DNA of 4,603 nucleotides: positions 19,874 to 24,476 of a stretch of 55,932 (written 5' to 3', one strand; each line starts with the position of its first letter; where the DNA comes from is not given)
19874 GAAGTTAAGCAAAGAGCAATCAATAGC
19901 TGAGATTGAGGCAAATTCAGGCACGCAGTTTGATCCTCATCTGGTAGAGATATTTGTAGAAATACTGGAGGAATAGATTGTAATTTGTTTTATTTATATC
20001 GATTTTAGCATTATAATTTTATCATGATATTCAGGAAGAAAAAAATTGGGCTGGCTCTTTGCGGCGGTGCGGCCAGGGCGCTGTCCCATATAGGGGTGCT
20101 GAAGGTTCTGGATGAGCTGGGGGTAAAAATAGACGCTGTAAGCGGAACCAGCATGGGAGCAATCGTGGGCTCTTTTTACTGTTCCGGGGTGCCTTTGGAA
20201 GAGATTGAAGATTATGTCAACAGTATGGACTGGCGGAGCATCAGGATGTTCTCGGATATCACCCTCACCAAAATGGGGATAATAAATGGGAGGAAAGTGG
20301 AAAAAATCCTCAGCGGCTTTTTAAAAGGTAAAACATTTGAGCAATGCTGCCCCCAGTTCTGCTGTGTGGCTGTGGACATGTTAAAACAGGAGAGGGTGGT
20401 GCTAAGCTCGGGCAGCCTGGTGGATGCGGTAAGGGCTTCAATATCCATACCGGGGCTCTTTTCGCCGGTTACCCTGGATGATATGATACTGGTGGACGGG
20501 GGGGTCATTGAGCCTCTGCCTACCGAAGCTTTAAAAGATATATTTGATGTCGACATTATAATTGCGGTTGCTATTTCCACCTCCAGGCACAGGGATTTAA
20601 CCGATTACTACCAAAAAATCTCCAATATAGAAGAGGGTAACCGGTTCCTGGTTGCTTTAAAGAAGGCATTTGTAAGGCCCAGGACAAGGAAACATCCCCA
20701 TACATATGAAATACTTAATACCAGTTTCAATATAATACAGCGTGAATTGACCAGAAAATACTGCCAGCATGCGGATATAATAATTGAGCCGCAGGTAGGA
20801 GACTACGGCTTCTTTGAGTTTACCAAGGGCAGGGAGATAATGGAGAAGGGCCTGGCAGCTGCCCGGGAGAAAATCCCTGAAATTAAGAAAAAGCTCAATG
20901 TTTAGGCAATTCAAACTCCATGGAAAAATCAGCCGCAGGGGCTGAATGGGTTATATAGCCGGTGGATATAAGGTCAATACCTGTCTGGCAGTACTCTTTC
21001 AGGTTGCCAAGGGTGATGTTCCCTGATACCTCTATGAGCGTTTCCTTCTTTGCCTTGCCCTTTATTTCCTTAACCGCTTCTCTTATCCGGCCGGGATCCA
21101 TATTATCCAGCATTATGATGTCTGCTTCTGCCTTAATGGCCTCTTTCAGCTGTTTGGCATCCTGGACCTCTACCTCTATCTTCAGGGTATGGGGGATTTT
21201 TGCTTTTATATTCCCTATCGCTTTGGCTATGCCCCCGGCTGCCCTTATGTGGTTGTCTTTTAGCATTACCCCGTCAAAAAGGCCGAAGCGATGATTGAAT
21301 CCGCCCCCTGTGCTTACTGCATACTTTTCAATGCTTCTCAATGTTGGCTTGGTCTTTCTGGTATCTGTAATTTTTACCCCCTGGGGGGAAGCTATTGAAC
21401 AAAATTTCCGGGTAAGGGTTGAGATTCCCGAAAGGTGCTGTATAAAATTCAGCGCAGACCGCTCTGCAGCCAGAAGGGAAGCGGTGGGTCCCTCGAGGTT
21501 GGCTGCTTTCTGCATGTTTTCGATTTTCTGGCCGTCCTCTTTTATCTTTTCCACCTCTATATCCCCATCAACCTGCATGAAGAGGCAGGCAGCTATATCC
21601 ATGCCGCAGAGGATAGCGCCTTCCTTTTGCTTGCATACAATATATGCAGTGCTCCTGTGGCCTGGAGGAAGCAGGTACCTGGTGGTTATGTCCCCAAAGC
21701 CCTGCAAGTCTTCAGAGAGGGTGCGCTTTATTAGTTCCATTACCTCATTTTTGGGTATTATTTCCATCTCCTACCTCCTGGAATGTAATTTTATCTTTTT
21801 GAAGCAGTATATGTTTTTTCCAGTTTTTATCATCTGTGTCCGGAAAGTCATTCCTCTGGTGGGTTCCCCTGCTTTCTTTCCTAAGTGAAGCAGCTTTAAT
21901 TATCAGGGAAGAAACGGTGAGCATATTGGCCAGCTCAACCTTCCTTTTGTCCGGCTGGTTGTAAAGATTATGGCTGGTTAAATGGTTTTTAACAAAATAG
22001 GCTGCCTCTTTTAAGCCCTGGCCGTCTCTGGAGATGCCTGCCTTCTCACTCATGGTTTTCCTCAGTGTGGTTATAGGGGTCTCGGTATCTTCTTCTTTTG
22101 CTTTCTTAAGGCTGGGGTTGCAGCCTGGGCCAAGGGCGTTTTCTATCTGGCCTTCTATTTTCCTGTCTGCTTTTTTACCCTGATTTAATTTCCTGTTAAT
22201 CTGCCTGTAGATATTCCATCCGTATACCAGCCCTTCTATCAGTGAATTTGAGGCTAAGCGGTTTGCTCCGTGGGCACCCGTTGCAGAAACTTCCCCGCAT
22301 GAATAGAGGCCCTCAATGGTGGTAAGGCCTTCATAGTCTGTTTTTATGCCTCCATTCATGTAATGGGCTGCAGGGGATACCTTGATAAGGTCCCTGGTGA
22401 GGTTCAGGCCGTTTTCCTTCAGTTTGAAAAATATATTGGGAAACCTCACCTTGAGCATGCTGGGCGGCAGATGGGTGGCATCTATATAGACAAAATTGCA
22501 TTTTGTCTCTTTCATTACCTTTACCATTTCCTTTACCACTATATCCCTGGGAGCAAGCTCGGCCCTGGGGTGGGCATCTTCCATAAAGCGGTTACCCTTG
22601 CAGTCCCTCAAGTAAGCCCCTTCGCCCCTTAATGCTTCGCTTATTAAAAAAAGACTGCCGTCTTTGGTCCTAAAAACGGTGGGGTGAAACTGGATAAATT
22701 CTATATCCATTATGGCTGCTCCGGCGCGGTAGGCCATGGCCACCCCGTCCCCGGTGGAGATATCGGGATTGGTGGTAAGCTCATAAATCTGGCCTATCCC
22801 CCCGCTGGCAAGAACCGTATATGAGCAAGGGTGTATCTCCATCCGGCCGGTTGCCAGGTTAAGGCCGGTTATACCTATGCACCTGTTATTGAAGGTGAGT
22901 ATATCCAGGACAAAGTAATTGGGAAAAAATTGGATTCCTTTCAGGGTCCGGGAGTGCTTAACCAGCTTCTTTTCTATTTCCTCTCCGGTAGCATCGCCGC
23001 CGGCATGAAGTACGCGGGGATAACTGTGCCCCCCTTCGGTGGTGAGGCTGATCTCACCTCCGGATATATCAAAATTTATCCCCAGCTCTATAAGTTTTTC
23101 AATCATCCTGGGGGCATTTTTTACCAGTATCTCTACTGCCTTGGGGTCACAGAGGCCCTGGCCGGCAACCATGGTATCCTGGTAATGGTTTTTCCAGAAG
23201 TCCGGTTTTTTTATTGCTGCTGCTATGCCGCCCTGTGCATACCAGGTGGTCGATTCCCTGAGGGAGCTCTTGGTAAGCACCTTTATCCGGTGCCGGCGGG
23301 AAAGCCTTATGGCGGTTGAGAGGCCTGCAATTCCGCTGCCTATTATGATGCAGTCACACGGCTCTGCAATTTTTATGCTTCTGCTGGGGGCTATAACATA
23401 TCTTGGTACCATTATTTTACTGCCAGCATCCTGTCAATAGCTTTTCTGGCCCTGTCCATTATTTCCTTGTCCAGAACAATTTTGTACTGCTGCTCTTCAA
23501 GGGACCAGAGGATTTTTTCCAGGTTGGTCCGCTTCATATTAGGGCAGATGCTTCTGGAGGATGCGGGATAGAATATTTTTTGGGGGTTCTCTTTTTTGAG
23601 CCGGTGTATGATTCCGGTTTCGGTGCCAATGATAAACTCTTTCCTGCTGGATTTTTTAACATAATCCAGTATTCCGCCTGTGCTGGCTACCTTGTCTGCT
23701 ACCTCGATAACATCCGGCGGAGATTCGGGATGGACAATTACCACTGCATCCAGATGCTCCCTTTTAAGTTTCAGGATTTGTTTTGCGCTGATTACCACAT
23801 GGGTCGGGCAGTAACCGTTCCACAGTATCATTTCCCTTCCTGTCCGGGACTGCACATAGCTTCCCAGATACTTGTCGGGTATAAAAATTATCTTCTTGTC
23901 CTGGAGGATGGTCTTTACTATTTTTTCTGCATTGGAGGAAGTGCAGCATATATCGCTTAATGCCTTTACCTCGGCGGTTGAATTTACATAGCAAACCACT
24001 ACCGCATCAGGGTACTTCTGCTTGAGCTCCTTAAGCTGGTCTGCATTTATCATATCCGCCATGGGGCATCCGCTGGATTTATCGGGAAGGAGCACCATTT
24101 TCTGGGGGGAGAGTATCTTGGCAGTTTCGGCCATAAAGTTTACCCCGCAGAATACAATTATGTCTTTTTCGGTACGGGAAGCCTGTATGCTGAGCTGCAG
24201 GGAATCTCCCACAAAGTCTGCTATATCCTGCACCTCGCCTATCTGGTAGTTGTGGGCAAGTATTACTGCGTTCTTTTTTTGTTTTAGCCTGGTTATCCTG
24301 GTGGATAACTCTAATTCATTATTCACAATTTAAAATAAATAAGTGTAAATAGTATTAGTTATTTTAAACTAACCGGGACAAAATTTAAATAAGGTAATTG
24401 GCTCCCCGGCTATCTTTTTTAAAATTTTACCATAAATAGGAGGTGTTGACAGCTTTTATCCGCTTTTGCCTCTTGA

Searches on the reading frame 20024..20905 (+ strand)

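Call 102: search_protein_families(library=pfam, max_evalue=0.00001, proteins=[window:20024-20905:+])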
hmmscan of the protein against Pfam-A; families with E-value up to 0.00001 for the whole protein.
window:20024-20905:+ (293 aa): 1 family
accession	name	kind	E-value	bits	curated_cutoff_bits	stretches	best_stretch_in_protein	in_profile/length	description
PF01734.28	Patatin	-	3.6e-32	112.6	27.7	1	10-170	1-190/191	Patatin-like phospholipase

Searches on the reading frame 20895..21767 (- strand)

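Call 102: search_protein_families(library=pfam, max_evalue=0.00001, proteins=[window:20895-21767:-])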
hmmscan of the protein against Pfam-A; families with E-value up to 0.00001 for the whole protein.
window:20895-21767:- (290 aa): 2 families
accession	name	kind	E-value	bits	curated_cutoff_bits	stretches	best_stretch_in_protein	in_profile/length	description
PF01729.25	QRPTase_C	-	2e-62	210.3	23.1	1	115-284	1-169/169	Quinolinate phosphoribosyl transferase, C-terminal domain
PF02749.22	QRPTase_N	-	4.6e-18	65.6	27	1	26-113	1-82/82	Quinolinate phosphoribosyl transferase, N-terminal domain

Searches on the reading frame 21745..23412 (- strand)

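Call 102: search_protein_families(library=pfam, max_evalue=0.00001, proteins=[window:21745-23412:-])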
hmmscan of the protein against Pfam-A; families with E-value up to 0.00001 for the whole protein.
window:21745-23412:- (555 aa): 4 families
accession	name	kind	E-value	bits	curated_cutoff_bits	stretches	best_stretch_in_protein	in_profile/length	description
PF00890.30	FAD_binding_2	-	5.2e-85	286.6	20.4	1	20-391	1-414/414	FAD binding domain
PF02910.25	Succ_DH_flav_C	-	5.1e-20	72.2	20.8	1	449-541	3-110/130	Fumarate reductase flavoprotein C-term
PF01266.30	DAO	-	6.8e-09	36.1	27.9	1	20-125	1-94/353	FAD dependent oxidoreductase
PF07992.20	Pyr_redox_2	-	7.9e-06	25.9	26.1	0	20-64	2-43/291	Pyridine nucleotide-disulphide oxidoreductase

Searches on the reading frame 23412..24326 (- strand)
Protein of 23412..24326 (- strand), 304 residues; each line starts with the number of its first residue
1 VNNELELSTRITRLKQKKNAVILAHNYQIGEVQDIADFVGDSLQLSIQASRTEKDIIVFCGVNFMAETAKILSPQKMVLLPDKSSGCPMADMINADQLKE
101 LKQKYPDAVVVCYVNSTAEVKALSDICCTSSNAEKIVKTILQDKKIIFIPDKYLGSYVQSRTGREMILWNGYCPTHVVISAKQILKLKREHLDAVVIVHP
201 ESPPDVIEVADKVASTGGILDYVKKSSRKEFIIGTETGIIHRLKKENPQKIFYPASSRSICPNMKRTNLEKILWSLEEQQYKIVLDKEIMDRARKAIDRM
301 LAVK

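Call 102: search_protein_families(library=pfam, max_evalue=0.00001, proteins=[window:23412-24326:-])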
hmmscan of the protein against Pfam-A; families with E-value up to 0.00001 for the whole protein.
window:23412-24326:- (304 aa): 1 family
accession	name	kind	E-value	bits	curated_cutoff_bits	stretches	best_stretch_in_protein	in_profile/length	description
PF02445.21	NadA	-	7e-129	429.6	27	1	10-302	2-295/295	Quinolinate synthetase A protein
